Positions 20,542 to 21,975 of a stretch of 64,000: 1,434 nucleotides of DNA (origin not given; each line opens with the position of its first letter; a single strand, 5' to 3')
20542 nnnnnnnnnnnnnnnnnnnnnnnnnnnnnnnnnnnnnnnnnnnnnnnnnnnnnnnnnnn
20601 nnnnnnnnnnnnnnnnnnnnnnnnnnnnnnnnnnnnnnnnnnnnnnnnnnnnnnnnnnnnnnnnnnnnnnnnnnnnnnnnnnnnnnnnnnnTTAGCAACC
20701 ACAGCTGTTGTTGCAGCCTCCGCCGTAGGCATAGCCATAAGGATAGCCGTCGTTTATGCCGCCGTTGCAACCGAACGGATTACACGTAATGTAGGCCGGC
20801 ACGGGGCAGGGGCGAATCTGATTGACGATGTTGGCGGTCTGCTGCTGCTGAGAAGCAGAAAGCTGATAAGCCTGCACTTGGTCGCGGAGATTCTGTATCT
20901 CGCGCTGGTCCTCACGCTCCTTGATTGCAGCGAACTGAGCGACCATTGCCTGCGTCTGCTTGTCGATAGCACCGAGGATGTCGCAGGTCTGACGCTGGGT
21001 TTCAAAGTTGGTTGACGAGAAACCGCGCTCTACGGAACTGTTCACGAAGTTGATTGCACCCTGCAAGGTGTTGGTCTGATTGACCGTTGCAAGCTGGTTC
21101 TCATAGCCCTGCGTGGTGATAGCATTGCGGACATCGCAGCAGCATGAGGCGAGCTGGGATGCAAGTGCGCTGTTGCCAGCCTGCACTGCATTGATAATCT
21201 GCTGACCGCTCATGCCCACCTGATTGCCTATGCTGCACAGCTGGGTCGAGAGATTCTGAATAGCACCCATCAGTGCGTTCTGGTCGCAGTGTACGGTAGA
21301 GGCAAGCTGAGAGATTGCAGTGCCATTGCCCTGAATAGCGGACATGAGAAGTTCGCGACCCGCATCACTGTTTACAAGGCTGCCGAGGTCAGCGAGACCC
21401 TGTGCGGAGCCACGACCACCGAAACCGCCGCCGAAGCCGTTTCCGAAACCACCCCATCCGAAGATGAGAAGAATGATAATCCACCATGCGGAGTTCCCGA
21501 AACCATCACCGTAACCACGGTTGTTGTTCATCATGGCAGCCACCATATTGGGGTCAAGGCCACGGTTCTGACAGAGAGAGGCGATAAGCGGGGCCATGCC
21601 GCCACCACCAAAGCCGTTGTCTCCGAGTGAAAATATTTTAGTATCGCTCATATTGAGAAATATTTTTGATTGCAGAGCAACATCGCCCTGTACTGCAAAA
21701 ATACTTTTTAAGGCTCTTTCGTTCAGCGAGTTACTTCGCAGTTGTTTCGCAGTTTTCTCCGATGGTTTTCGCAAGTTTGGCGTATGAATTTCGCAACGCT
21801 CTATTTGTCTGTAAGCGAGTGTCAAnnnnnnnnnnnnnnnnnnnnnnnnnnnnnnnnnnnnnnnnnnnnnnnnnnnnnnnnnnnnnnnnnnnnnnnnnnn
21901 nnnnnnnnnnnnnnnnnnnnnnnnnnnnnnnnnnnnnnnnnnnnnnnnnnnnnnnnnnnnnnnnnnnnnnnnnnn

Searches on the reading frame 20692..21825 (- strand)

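Call 65: search_protein_families(library=phrogs, proteins=[window:20692-21825:-], max_evalue=0.00001)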
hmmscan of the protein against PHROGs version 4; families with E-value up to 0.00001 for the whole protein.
window:20692-21825:- (377 aa): 1 family
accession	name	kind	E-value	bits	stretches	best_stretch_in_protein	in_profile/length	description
phrog_16490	-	unknown function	8.3e-45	154.6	1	88-377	8-281/286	-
